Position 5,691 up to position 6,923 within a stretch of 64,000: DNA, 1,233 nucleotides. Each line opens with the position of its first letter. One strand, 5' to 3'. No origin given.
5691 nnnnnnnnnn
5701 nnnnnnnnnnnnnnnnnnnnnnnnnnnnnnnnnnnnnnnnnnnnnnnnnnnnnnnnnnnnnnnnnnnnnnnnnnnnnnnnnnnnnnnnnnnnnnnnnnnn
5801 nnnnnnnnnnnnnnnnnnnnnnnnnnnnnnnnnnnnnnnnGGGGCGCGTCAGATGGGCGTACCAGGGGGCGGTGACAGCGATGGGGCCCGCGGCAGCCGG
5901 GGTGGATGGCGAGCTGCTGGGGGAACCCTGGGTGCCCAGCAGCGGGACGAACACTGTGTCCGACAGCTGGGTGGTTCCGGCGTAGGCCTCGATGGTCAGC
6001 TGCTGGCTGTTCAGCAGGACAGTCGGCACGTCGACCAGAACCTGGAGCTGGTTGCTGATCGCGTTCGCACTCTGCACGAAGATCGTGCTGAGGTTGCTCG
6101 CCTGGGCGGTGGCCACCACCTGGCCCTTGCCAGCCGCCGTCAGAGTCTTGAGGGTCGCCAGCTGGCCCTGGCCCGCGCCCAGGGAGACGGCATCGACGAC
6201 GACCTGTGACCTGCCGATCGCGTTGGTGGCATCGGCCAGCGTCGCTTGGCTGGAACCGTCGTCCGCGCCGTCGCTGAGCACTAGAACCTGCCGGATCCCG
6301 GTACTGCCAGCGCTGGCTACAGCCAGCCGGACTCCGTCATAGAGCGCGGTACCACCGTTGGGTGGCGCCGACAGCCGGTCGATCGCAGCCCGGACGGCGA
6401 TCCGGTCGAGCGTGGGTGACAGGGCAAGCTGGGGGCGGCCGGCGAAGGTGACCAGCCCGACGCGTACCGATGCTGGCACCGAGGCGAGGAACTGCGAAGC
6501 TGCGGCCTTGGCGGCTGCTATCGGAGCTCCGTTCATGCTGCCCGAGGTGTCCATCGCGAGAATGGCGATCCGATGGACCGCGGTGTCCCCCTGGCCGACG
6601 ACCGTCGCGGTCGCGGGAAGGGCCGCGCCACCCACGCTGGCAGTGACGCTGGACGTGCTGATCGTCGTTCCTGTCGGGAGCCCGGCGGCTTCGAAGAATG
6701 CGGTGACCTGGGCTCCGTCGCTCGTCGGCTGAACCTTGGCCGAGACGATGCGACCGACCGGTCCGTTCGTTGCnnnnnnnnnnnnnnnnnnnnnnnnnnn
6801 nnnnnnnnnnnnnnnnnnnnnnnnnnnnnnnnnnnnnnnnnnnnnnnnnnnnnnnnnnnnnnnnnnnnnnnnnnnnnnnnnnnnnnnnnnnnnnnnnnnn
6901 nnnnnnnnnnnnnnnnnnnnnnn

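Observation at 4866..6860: VWA domain fused to the N-terminus of TadB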

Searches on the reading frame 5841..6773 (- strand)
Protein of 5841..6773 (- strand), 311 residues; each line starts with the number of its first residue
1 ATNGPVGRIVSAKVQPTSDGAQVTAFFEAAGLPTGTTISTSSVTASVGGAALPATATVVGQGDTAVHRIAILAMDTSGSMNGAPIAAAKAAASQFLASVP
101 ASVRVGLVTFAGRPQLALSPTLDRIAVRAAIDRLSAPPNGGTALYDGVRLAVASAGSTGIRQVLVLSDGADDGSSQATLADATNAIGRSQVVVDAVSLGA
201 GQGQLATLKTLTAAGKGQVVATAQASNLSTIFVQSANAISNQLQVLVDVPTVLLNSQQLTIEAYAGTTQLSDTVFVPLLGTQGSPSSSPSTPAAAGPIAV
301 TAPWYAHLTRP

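Call 38: search_protein_representatives(protein=window:5841-6773:-)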
Query: 311 residues. Proteins with E-value up to 0.001 (for the whole library): 6824; up to 1e-10: 1059; up to 1e-30: 64. The best 150 are listed.
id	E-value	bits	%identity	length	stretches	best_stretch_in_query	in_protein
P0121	1.9e-48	181.6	48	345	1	1-282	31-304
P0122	1.8e-46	175.2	43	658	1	4-305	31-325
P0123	4.6e-46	173.8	44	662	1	7-298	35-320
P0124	5.6e-43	163.7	41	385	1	4-302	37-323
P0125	2.1e-41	158.6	43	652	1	14-289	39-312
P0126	6.3e-41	157.0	43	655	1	7-301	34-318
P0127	1.5e-40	155.7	43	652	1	4-301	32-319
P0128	2.5e-39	151.7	45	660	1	4-276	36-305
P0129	6.6e-39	150.3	41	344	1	3-298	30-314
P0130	7.5e-38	146.9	47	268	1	7-251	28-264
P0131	1.2e-37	146.3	41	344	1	14-298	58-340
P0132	1.8e-37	145.6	43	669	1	7-305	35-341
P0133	3.3e-37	144.8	50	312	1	7-217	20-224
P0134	4.3e-37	144.4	41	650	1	17-297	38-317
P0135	7.6e-37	143.6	40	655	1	17-309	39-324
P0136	1.6e-36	142.5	37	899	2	18-245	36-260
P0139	5.2e-36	140.8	43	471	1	30-300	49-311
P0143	7.4e-36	140.4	37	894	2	69-246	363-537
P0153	7.4e-34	133.8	27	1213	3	30-261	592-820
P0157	1.7e-33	132.6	30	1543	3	42-258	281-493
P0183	1.9e-30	122.6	34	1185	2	51-253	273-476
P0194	1.2e-29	120.0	36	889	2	62-242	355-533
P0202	2.5e-29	119.0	37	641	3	39-245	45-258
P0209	4.9e-29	118.0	30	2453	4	21-253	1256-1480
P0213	8.0e-29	117.3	34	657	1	4-298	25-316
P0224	2.6e-28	115.6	35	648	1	8-285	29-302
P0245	8.8e-27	110.6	34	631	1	23-288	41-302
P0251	2.3e-26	109.2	33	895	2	64-245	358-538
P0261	8.4e-26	107.4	36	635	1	20-292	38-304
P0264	1.1e-25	107.0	35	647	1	19-290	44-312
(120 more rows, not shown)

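Call 39: search_protein_families(library=pfam, proteins=[P0121, P0124, P0129, P0136, P0143, P0153, P0157, P0183, P0209, P0139], max_evalue=0.001)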
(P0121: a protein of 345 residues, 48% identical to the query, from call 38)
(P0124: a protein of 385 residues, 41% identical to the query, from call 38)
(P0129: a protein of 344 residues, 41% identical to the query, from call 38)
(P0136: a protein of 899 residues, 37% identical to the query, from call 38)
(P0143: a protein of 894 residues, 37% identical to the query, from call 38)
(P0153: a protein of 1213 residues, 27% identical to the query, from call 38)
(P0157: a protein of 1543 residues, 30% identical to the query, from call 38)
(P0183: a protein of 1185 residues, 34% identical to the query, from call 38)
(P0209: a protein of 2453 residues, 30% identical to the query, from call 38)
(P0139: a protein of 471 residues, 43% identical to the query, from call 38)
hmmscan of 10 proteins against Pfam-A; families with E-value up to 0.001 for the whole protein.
P0121 (345 aa): 4 families
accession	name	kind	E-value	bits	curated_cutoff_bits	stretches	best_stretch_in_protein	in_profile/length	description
PF13519.12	VWA_2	-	1.5e-16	61.4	27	1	96-193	2-107/107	von Willebrand factor type A domain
PF00092.34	VWA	-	9.4e-14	52.4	23.8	1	96-254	3-172/174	von Willebrand factor type A domain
PF13768.12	VWA_3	-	5.9e-08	33.4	27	1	96-241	4-153/155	von Willebrand factor type A domain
PF05762.20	VWA_CoxE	-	0.00029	20.8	26.4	1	93-211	57-178/222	VWA domain containing CoxE-like protein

P0124 (385 aa): 4 families
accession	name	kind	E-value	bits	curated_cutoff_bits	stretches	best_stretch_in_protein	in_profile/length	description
PF13519.12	VWA_2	-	7.2e-21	75.3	27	1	99-195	2-106/107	von Willebrand factor type A domain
PF00092.34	VWA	-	6.8e-15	56.2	23.8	1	99-257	3-172/174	von Willebrand factor type A domain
PF13768.12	VWA_3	-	9.9e-13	48.9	27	1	99-243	4-152/155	von Willebrand factor type A domain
PF05762.20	VWA_CoxE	-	3.6e-06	27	26.4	1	96-217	56-181/222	VWA domain containing CoxE-like protein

P0129 (344 aa): 3 families
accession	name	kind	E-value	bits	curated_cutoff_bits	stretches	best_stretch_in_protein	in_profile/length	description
PF13519.12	VWA_2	-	1.3e-15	58.4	27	1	92-188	1-106/107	von Willebrand factor type A domain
PF00092.34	VWA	-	1.7e-14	54.9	23.8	1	92-249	2-173/174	von Willebrand factor type A domain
PF13768.12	VWA_3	-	1.3e-06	28.9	27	1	92-235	3-153/155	von Willebrand factor type A domain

P0136 (899 aa): 7 families
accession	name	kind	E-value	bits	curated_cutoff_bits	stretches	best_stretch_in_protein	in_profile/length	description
PF13519.12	VWA_2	-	3.1e-43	147.2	27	2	368-467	1-106/107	von Willebrand factor type A domain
PF00092.34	VWA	-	1.2e-37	130.3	23.8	2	86-248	2-173/174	von Willebrand factor type A domain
PF13768.12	VWA_3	-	1.8e-19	70.7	27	2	85-233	2-152/155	von Willebrand factor type A domain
PF00482.28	T2SSF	-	7.3e-18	65.2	25.2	1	732-856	2-123/125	Type II secretion system (T2SS), protein F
PF05762.20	VWA_CoxE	-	1.9e-16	60.6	26.4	2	81-212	54-186/222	VWA domain containing CoxE-like protein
PF09967.15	DUF2201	-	1.9e-05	25.2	26.4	0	86-147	1-60/123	VWA-like domain (DUF2201)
PF11775.14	CobT_C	-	0.00088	19.4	21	0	366-398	13-45/220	Cobalamin biosynthesis protein CobT VWA domain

P0143 (894 aa): 7 families
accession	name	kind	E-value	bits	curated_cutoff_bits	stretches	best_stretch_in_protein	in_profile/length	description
PF13519.12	VWA_2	-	4.6e-37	127.4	27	2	365-461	2-106/107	von Willebrand factor type A domain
PF00092.34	VWA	-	2.6e-34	119.4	23.8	2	365-525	3-174/174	von Willebrand factor type A domain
PF13768.12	VWA_3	-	4.1e-22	79.4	27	2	365-509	4-152/155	von Willebrand factor type A domain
PF00482.28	T2SSF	-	5.1e-21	75.4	25.2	1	727-849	2-121/125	Type II secretion system (T2SS), protein F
PF05762.20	VWA_CoxE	-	2.1e-16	60.5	26.4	2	64-214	36-188/222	VWA domain containing CoxE-like protein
PF09967.15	DUF2201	-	1.1e-05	25.9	26.4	0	365-437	2-70/123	VWA-like domain (DUF2201)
PF06707.17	DUF1194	-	0.00013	21.7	27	1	148-216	87-157/206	Protein of unknown function (DUF1194)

P0153 (1213 aa): 7 families
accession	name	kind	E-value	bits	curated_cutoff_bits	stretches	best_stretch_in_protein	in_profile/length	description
PF00092.34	VWA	-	4.5e-58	196.8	23.8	3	629-791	2-172/174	von Willebrand factor type A domain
PF13519.12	VWA_2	-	1.3e-44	151.7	27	3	352-450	1-106/107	von Willebrand factor type A domain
PF13768.12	VWA_3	-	4.9e-30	105.1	27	3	352-502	3-154/155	von Willebrand factor type A domain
PF18962.6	Por_Secre_tail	-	3.6e-10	40.4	27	1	1135-1210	2-74/75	Secretion system C-terminal sorting domain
PF11775.14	CobT_C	-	3e-08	34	21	0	351-383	14-46/220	Cobalamin biosynthesis protein CobT VWA domain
PF05762.20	VWA_CoxE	-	3.6e-05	23.8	26.4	0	904-1016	59-173/222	VWA domain containing CoxE-like protein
PF07437.17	YfaZ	-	7.2e-05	22.9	23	0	670-752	30-115/180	YfaZ precursor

P0157 (1543 aa): 8 families
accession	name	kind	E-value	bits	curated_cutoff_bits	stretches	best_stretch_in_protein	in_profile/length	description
PF00092.34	VWA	-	2.2e-68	230.3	23.8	3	586-744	4-173/174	von Willebrand factor type A domain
PF13519.12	VWA_2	-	1.1e-38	132.6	27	3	309-406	2-106/107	von Willebrand factor type A domain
PF18962.6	Por_Secre_tail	-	2.2e-07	31.5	27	1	1465-1540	2-74/75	Secretion system C-terminal sorting domain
PF11775.14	CobT_C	-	1.3e-06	28.6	21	0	854-882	9-37/220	Cobalamin biosynthesis protein CobT VWA domain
PF13362.12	Toprim_3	-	9e-05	23.3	27.2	0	367-431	12-75/95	Toprim domain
PF25106.1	VWA_4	-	0.00011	22.3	27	0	308-379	2-76/169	von Willebrand factor A domain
PF00404.24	Dockerin_1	-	0.00012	22.7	22.9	1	1220-1285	1-50/57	Dockerin type I domain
PF13860.13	FlgD_ig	-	0.00041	20.7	27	0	1479-1530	18-75/79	FlgD Ig-like domain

P0183 (1185 aa): 7 families
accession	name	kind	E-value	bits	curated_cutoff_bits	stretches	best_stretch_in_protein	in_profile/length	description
PF00092.34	VWA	-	2.4e-34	119.5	23.8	2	292-454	2-171/174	von Willebrand factor type A domain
PF13641.12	Glyco_tranf_2_3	-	4.8e-32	112.2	27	1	793-1039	3-229/230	Glycosyltransferase like family 2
PF13519.12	VWA_2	-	3.6e-27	95.5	27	2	292-392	1-106/107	von Willebrand factor type A domain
PF13632.12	Glyco_trans_2_3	-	4.2e-17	63.1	27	1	893-1099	4-184/198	Glycosyl transferase family group 2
PF13768.12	VWA_3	-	6.7e-14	52.7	27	2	35-183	2-151/155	von Willebrand factor type A domain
PF00535.33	Glycos_transf_2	-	1.8e-06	28.5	23.3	1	795-933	2-124/168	Glycosyl transferase family 2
PF03552.20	Cellulose_synt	-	0.00098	18.2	24.7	0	984-1120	414-555/722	Cellulose synthase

P0209 (2453 aa): 14 families
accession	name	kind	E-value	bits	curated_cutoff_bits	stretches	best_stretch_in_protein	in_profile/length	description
PF25390.1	WD40_RLD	-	1.2e-84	285.2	150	2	1582-1871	6-297/363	RCC1-like domain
PF00092.34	VWA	-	1.2e-77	260.5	23.8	4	476-634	4-173/174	von Willebrand factor type A domain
PF00415.24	RCC1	-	9.3e-76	250.7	21.7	7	1788-1834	1-49/50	Regulator of chromosome condensation (RCC1) repeat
PF18911.6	PKD_4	-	2.6e-73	242.6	27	5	2211-2287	8-85/85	PKD domain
PF13540.12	RCC1_2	-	4.9e-57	188.8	22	6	1822-1851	1-30/30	Regulator of chromosome condensation (RCC1) repeat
PF00801.26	PKD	-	6.7e-49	164.3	23.5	5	2211-2285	3-80/80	PKD domain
PF13519.12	VWA_2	-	4e-47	159.7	27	4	474-574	1-107/107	von Willebrand factor type A domain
PF13768.12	VWA_3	-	9.1e-29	100.9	27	3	1304-1449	5-154/155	von Willebrand factor type A domain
PF13927.12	Ig_3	-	6e-15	55.9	30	1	1601-1669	1-73/78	Immunoglobulin domain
PF22352.2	K319L-like_PKD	-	4.2e-11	43.1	27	1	2303-2369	10-84/84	K319L-like, PKD domain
PF25384.1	Alsin_RLD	-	5.5e-09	36.3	100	1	1791-1893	244-354/405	Alsin RCC1-like domain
PF03850.20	Tfb4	-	4.8e-06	26.8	27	0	1394-1462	145-215/273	Transcription factor Tfb4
PF07679.22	I-set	-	0.00043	20.7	23.7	0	1602-1638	1-37/90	Immunoglobulin I-set domain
PF19077.6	Big_13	-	0.0006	20.7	27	0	2259-2287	72-100/102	Bacterial Ig-like domain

P0139 (471 aa): 3 families
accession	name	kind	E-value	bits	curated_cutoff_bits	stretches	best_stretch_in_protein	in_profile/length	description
PF13519.12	VWA_2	-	1.2e-11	45.6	27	1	89-185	2-106/107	von Willebrand factor type A domain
PF00092.34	VWA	-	1.8e-09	38.5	23.8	1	90-235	4-161/174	von Willebrand factor type A domain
PF13768.12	VWA_3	-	2.2e-06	28.2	27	1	89-233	4-153/155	von Willebrand factor type A domain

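Call 41: search_solved_structures(query=window:5841-6773:-, max_evalue=0.01, show_alignments=1)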
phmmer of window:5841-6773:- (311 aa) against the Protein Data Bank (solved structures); distinct sequences matched with E-value up to 0.01: 3.
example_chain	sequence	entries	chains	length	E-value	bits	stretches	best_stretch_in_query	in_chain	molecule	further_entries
8s05_A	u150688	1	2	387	1.7e-05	27.7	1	70-249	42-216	Conserved protein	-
4cn8_A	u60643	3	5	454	0.00015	24.5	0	92-231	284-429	PROXIMAL THREAD MATRIX PROTEIN 1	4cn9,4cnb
4rck_A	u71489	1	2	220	0.00019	24.2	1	83-205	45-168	Hypothetical membrane spanning protein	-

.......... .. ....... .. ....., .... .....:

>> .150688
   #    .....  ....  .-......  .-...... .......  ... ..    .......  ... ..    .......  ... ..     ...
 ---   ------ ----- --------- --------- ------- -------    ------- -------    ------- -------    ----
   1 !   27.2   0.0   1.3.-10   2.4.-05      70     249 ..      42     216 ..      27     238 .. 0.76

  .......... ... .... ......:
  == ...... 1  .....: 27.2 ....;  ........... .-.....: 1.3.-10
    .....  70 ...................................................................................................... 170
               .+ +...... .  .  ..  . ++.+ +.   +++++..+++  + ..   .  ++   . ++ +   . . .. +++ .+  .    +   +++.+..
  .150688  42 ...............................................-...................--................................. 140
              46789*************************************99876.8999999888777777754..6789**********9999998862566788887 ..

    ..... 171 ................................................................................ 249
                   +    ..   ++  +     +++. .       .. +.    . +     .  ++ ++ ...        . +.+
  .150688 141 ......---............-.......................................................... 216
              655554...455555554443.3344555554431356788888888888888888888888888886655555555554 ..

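Call 50: list_cluster_members(proteins=[P0136, P0143, P0194, P0251, P0213, P0245, P0261, P0264, P0202, P0224])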
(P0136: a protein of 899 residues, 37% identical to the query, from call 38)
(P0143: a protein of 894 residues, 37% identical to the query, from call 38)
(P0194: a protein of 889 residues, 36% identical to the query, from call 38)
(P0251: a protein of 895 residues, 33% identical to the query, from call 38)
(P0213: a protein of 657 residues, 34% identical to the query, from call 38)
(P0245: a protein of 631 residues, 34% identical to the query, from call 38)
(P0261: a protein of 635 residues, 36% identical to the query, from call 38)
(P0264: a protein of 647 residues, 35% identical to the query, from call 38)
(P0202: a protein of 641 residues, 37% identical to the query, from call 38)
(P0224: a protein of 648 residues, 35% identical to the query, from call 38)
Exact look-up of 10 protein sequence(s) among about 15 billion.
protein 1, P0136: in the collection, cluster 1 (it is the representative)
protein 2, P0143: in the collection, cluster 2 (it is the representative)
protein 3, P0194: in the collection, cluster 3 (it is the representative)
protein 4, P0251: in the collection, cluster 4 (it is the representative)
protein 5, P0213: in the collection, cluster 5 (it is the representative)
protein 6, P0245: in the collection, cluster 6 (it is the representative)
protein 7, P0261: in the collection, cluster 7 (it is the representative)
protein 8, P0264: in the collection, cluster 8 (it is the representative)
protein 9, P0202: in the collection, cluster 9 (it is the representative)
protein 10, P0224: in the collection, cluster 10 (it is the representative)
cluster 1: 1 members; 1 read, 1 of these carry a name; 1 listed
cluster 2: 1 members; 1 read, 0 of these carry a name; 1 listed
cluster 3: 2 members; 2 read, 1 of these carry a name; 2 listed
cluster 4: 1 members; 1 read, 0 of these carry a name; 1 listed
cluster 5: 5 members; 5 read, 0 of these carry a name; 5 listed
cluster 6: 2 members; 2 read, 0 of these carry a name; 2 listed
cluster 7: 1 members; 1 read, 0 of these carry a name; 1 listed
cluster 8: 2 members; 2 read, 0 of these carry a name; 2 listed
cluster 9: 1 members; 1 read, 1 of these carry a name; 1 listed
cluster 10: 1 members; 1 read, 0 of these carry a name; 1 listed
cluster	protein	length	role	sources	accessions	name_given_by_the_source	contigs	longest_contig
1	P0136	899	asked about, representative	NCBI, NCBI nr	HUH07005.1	MAG TPA: VWA domain-containing protein [Egibacteraceae bacterium] | VWA domain-containing protein [Egibacteraceae bacterium]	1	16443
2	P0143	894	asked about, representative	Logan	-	-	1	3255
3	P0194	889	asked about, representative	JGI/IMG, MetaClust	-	\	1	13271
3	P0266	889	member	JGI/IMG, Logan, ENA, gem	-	-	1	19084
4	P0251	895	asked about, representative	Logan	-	-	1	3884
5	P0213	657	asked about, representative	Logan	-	-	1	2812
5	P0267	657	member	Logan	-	-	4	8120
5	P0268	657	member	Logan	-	-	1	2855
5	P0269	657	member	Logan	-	-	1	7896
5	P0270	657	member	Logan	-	-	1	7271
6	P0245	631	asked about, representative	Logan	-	-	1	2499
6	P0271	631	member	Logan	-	-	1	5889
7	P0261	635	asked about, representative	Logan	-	-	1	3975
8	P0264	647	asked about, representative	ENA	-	-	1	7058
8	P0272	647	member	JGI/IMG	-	-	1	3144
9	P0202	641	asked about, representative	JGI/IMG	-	VWFA-related protein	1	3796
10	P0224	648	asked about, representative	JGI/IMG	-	-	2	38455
